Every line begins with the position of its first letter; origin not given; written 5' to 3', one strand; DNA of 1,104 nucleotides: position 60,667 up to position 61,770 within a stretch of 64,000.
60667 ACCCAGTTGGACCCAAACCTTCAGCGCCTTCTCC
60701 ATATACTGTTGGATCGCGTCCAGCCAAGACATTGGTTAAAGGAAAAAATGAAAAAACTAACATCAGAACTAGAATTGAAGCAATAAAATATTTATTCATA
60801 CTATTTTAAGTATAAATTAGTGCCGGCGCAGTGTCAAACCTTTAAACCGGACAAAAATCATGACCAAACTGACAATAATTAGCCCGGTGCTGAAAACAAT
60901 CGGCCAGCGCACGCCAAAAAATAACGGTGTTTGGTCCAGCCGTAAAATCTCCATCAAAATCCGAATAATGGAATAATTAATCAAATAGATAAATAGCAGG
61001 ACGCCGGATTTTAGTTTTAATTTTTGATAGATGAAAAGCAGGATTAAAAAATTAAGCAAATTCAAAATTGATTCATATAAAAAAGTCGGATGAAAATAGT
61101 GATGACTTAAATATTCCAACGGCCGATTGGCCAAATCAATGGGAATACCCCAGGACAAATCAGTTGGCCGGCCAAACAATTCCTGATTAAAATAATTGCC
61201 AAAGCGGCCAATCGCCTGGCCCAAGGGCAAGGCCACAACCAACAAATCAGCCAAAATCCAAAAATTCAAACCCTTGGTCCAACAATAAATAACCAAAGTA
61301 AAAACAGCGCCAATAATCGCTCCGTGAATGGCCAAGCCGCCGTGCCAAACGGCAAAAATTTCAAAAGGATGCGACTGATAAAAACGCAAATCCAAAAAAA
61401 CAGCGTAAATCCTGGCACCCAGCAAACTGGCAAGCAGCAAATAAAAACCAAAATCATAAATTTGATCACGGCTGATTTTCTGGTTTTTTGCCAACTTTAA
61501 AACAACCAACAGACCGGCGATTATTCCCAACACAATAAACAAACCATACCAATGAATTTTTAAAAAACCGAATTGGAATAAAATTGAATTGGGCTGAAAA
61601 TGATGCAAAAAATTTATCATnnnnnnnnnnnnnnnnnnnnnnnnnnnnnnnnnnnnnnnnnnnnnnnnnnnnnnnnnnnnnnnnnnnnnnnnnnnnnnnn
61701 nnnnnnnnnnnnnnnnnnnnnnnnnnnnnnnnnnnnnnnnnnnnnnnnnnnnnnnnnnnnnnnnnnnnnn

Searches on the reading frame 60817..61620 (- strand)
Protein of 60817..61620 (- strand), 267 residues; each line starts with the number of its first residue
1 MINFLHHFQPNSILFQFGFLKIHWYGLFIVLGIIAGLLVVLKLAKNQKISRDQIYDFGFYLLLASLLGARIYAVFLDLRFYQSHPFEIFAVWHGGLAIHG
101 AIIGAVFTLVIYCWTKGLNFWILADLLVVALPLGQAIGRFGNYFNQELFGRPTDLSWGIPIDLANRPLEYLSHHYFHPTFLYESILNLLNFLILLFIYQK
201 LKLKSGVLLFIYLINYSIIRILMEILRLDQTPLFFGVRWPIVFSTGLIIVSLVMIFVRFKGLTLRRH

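Call 12: find_encoding_contigs(protein=window:60817-61620:-, flank=10000, max_places=10)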
Protein window:60817-61620:- (267 aa): 1 contig read that carries it; 1 place shown.
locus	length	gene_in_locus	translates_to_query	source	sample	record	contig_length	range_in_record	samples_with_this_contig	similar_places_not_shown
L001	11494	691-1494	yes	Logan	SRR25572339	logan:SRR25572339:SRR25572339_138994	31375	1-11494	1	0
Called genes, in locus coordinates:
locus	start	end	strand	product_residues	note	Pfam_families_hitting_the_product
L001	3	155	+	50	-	?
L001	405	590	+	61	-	-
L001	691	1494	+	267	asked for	PF01790:LGT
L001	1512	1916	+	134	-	PF18895:T4SS_pilin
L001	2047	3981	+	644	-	-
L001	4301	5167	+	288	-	-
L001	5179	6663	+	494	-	-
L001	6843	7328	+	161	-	PF07731:Cu-oxidase_2 (faint), PF13473:Cupredoxin_1, PF07732:Cu-oxidase_3 (faint), PF00127:Copper-bind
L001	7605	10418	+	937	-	PF03477:ATP-cone, PF00317:Ribonuc_red_lgN, PF02867:Ribonuc_red_lgC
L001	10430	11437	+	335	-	PF00268:Ribonuc_red_sm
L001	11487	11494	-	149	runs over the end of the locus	PF10648:Gmad2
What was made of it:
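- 61620..61635 (-): Context: lgt's own extended -10 (TGtTATACT, 61635-61627), 6 nt before the lgt ATG (61620). lgt is therefore probably transcribed separately, as a leaderless mRNA. The Lgt Pfam hit is in call 12.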

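Call 28: find_related_loci(query=window:60817-61620:-, collection=genome_contigs, flank=4000)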
Query window:60817-61620:- (267 aa) in genome_contigs; peptide patterns used: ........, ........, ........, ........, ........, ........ (x = any residue, [..] = any of these).
598 stretches matched a pattern (row limit reached: there are more); 445 encode a relative of the query (tblastn E <= 1e-3); the best 80 are kept; 80 distinct loci.
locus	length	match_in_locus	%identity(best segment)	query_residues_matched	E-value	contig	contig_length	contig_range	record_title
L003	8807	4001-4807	61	1-261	4e-102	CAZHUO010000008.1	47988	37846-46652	MAG TPA_asm: uncultured Gammaproteobacteria bacterium isolate SRP263991_co5_609 genome assembly, contig: NODE_1565_lengt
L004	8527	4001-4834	60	1-260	1e-90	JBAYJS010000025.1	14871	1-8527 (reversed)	MAG: Candidatus Buchananbacteria bacterium isolate SO_2016_GW1_61 scaffold06976_OW334_2016, whole genome shotgun sequenc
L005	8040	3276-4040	49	1-254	3e-78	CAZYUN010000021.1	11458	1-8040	MAG TPA_asm: uncultured Gammaproteobacteria bacterium isolate SRP192927_co2_823 genome assembly, contig: NODE_10617_leng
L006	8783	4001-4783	48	1-253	8e-78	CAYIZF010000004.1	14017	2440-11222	MAG TPA_asm: uncultured Gammaproteobacteria bacterium isolate ERP122455_co1_171 genome assembly, contig: NODE_944_length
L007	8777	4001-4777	52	1-244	1e-77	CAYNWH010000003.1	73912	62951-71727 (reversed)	MAG TPA_asm: uncultured Gammaproteobacteria bacterium isolate SRP214966_co1_418 genome assembly, contig: NODE_344_length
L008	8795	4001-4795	48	1-248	4e-77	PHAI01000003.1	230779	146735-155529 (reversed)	MAG: Candidatus Falkowbacteria bacterium HGW-Falkowbacteria-1 08E140C01_scaffold_151, whole genome shotgun sequence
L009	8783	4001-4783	49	1-255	2e-76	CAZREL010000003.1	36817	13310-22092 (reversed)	MAG TPA_asm: uncultured Gammaproteobacteria bacterium isolate SRP192927_co1_666 genome assembly, contig: NODE_1777_lengt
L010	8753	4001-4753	50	1-244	6e-75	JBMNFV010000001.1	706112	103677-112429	MAG: Patescibacteria group bacterium isolate SBF912LR0FQ0006 contig_46519, whole genome shotgun sequence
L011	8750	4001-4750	48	1-242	1e-74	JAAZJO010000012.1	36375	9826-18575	MAG: Candidatus Falkowbacteria bacterium isolate AS21ysBPME_294 211169_AS21, whole genome shotgun sequence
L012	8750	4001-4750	49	1-257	9e-74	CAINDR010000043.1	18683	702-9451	Candidatus Falkowbacteria bacterium isolate Loclat_bin-10343 genome assembly, contig: bin-10343:43/64, whole genome shot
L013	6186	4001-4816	44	1-267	2e-73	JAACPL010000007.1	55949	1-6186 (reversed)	MAG: Candidatus Falkowbacteria bacterium isolate CG_2015-02_33_13 CG_2015-02_curated_scaffold_283, whole genome shotgun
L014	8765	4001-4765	51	1-240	5e-73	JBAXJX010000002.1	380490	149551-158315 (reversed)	MAG: Candidatus Falkowbacteria bacterium isolate ELA386 MAG386_2, whole genome shotgun sequence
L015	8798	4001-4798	46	1-267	4e-73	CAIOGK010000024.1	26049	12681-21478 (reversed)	Candidatus Falkowbacteria bacterium isolate Loclat_bin-04004 genome assembly, contig: bin-04004:024/137, whole genome sh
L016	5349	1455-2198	51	1-240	3e-72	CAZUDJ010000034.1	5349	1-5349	MAG TPA_asm: uncultured Gammaproteobacteria bacterium isolate binchicken_co59_88 genome assembly, contig: NODE_38031_len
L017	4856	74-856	46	1-255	9e-72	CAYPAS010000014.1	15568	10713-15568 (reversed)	MAG TPA_asm: uncultured Gammaproteobacteria bacterium isolate binchicken_co206_313 genome assembly, contig: NODE_5131_le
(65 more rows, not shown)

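Call 36: find_homologous_proteins(query=window:60817-61620:-, max_evalue=1e-60)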
Query window:60817-61620:- (267 aa): 1413 proteins with E <= 1e-60 among 8000 candidates; the best 120 are listed.
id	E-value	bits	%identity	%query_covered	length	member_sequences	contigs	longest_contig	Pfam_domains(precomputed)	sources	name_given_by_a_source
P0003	8.4e-170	582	100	100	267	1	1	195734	PF01790.24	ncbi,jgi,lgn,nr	ncbi:MAG: prolipoprotein diacylglyceryl transferase [Patescibacteria group bacterium]|jgi:phosphatid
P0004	9.7e-107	375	67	92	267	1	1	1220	PF01790.24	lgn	-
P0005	1.4e-105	371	64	97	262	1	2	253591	PF01790.24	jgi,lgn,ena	-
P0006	7.8e-105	369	64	100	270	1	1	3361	PF01790.24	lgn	-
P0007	3.7e-103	363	63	97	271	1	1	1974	PF01790.24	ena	-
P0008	3.9e-103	363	59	99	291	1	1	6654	PF01790.24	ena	-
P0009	1.5e-101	358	63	97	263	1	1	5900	PF01790.24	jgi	jgi:phosphatidylglycerol:prolipoprotein diacylglycerol transferase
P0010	6.0e-101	356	63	100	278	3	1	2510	PF01790.24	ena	-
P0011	1.3e-100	355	59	91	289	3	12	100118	PF01790.24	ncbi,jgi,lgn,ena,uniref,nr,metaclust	ncbi:MAG: prolipoprotein diacylglyceryl transferase [Candidatus Buchananbacteria bacterium RIFCSPHIG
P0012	2.3e-100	354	62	97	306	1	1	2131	PF01790.24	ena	-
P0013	2.3e-100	354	60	95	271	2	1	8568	PF01790.24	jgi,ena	-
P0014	6.3e-100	352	63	97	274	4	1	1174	PF01790.24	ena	-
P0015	6.3e-100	352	61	99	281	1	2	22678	PF01790.24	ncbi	-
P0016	1.2e-99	352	62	99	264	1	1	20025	PF01790.24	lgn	-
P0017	4.4e-99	350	63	97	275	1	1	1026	PF01790.24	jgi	-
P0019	1.4e-98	348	60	97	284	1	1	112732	PF01790.24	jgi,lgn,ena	-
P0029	8.4e-94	332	56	100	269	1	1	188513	PF01790.24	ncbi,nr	ncbi:MAG: prolipoprotein diacylglyceryl transferase [Candidatus Buchananbacteria bacterium]|nr:proli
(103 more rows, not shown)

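Call 37: find_encoding_contigs(protein=P0005, flank=3500, max_places=2)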
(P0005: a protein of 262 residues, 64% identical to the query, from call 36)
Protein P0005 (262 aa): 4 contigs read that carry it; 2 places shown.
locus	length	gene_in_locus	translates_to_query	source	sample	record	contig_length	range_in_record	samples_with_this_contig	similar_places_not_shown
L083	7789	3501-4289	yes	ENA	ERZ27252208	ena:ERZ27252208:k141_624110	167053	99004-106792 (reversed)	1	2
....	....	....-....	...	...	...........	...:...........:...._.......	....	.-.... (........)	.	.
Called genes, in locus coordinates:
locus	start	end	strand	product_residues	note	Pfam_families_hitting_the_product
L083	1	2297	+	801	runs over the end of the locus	PF01326:PPDK_N, PF00391:PEP-utilizers, PF02896:PEP-utilizers_C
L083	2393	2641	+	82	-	-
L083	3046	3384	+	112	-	PF04480:DUF559, PF18741:MTES_1575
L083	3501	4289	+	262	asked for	PF01790:LGT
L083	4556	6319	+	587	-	-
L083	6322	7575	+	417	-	-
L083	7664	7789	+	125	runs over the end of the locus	PF04956:TrbC (weak), PF18895:T4SS_pilin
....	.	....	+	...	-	?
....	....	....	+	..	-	-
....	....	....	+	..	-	-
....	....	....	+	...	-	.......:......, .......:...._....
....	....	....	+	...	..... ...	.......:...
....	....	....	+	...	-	?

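Call 38: find_encoding_contigs(protein=P0016, flank=3500, max_places=2)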
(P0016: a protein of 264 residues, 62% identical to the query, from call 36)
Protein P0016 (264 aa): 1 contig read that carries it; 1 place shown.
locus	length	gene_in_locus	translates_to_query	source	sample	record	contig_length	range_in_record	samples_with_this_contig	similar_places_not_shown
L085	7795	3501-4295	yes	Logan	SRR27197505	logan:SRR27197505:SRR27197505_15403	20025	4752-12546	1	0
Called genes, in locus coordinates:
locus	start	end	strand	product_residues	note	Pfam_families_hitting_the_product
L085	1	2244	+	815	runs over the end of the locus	PF01326:PPDK_N, PF00391:PEP-utilizers, PF02896:PEP-utilizers_C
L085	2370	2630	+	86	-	-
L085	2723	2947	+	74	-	-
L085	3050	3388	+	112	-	PF04480:DUF559, PF18741:MTES_1575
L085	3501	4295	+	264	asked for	PF01790:LGT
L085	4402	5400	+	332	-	-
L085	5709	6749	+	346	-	PF01145:Band_7 (faint)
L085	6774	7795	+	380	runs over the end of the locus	-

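Call 39: find_encoding_contigs(protein=P0015, flank=3500, max_places=2)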
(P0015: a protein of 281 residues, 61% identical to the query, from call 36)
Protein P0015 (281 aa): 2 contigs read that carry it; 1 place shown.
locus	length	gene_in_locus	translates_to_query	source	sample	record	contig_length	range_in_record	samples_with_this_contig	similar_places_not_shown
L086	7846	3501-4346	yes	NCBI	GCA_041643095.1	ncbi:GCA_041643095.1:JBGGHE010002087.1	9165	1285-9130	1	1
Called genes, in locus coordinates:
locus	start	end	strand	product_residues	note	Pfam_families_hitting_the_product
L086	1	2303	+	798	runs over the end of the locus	PF01326:PPDK_N, PF00391:PEP-utilizers, PF02896:PEP-utilizers_C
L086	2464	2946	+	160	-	PF07977:FabA, PF22818:ApeI-like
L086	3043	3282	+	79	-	-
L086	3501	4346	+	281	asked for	PF01790:LGT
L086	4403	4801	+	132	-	PF18895:T4SS_pilin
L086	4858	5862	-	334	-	PF13565:HTH_32 (faint), PF13936:HTH_38, PF00665:rve (weak)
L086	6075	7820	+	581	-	-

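Call 40: find_encoding_contigs(protein=P0019, flank=3500, max_places=2)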
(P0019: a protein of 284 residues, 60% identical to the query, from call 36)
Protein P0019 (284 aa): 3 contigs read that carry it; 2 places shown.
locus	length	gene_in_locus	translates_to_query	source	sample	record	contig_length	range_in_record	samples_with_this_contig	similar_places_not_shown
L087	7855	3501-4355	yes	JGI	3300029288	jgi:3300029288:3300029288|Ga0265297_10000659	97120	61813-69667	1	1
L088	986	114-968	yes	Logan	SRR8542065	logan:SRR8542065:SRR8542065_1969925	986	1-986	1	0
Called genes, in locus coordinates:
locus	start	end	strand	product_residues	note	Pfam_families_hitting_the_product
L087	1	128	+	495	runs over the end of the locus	PF00224:PK, PF02887:PK_C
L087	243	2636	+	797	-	PF01326:PPDK_N, PF00391:PEP-utilizers, PF02896:PEP-utilizers_C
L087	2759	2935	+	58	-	-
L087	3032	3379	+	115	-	PF04480:DUF559, PF18741:MTES_1575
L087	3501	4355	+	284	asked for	PF01790:LGT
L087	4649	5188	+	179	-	PF01797:Y1_Tnp (weak)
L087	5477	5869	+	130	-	PF04956:TrbC, PF18895:T4SS_pilin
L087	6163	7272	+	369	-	-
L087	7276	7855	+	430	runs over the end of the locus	-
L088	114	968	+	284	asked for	PF01790:LGT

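Call 47: find_related_loci(query=window:60817-61620:-, collection=metagenome_contigs, flank=3000)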
Query window:60817-61620:- (267 aa) in metagenome_contigs; peptide patterns used: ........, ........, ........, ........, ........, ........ (x = any residue, [..] = any of these).
600 stretches matched a pattern (row limit reached: there are more); 343 encode a relative of the query (tblastn E <= 1e-3); the best 80 are kept; 80 distinct loci.
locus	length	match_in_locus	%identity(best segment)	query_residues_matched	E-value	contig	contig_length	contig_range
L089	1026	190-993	63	1-260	4e-116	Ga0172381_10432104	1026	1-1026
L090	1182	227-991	60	1-255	7e-101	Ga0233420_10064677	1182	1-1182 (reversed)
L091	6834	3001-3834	60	1-260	4e-91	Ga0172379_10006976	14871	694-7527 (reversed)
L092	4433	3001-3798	54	1-261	1e-88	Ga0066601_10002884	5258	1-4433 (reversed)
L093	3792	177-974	54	1-261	5e-89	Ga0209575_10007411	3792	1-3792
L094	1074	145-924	52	1-255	9e-90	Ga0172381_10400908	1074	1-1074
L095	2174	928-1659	52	4-242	1e-81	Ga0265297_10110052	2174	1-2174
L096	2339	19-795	52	1-244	5e-80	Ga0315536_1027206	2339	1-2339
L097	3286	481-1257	50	1-252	2e-78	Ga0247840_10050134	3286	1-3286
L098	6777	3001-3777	50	1-252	2e-77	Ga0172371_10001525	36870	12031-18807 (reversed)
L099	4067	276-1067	48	1-261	4e-77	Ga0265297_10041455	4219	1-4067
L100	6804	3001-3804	60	1-260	6e-94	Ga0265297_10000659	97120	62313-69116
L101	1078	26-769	50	1-244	2e-82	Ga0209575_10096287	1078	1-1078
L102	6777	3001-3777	51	1-252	1e-75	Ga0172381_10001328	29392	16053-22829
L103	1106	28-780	50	1-244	5e-81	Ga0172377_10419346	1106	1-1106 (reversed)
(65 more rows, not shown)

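Call 53: find_encoding_contigs(protein=P0006, flank=3000, max_places=1)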
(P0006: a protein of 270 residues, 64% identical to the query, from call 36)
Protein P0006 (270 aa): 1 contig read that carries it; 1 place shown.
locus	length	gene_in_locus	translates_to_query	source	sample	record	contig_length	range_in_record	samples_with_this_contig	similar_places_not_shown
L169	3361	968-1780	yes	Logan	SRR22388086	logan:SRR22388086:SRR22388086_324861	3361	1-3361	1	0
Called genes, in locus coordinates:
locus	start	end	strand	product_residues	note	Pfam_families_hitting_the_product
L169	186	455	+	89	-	-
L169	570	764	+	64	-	-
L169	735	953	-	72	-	-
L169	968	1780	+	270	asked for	PF01790:LGT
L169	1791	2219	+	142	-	PF18895:T4SS_pilin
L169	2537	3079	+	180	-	-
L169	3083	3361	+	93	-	?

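Call 54: find_encoding_contigs(protein=P0009, flank=3000, max_places=1)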
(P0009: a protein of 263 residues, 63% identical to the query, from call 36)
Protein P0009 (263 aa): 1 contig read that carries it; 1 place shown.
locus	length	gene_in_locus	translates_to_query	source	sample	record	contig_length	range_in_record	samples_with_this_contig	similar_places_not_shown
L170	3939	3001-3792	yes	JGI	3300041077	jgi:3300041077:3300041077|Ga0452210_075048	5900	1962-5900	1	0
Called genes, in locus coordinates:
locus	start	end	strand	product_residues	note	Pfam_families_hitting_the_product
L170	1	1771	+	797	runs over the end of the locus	PF01326:PPDK_N, PF00391:PEP-utilizers, PF02896:PEP-utilizers_C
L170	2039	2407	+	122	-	PF07977:FabA, PF22818:ApeI-like (weak)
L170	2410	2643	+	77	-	-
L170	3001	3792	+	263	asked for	PF01790:LGT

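Call 55: find_encoding_contigs(protein=P0013, flank=3000, max_places=1)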
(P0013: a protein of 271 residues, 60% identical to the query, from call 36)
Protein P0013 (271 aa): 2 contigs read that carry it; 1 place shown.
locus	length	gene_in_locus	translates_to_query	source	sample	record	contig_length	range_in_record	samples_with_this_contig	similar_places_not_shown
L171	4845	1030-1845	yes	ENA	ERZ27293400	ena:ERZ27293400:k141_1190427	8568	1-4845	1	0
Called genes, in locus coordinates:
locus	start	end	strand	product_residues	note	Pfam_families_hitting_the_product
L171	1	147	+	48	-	?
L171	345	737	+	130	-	-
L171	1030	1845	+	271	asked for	PF01790:LGT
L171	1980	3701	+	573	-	-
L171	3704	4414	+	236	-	-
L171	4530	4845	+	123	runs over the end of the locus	PF04956:TrbC (faint), PF18895:T4SS_pilin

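Call 56: find_encoding_contigs(protein=P0008, flank=3000, max_places=1)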
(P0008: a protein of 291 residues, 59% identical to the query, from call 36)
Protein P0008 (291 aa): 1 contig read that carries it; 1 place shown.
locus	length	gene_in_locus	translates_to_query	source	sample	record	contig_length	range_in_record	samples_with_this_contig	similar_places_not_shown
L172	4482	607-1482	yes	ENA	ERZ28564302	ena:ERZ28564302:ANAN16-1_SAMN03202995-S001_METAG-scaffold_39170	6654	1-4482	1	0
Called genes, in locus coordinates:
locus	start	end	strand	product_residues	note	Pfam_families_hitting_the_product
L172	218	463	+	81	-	PF04480:DUF559, PF18741:MTES_1575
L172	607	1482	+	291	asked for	PF01790:LGT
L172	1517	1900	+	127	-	PF18895:T4SS_pilin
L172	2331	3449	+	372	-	-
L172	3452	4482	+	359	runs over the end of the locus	-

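Call 103: find_encoding_contigs(protein=P0011, flank=3000, max_places=1)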
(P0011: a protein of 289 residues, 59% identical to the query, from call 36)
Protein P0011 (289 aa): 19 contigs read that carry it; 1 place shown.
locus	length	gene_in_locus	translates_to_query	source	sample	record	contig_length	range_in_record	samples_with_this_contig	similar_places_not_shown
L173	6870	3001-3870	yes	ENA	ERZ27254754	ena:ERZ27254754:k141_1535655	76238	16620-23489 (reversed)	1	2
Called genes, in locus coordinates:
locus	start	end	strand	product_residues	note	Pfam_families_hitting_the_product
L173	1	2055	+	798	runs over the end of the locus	PF01326:PPDK_N, PF00391:PEP-utilizers, PF02896:PEP-utilizers_C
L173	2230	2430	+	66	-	-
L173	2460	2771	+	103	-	-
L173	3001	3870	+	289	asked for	PF01790:LGT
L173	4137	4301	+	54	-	-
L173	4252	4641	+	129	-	PF18895:T4SS_pilin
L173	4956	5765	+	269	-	-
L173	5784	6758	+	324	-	-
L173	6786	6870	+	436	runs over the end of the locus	-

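Call 104: find_encoding_contigs(protein=P0029, flank=3000, max_places=1)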
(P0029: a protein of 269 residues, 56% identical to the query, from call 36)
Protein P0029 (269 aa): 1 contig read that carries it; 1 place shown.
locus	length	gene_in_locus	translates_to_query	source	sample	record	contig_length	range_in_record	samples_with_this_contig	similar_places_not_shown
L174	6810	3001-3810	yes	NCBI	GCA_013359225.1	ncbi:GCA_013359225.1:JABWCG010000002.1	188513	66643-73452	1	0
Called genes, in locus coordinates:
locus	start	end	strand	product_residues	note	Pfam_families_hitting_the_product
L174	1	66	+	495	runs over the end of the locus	PF00224:PK, PF03328:HpcH_HpaI (weak), PF02887:PK_C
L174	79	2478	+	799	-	PF01326:PPDK_N, PF00391:PEP-utilizers, PF02896:PEP-utilizers_C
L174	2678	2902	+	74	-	-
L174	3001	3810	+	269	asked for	PF01790:LGT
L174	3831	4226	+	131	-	PF18895:T4SS_pilin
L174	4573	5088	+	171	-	-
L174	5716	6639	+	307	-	-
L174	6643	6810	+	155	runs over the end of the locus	-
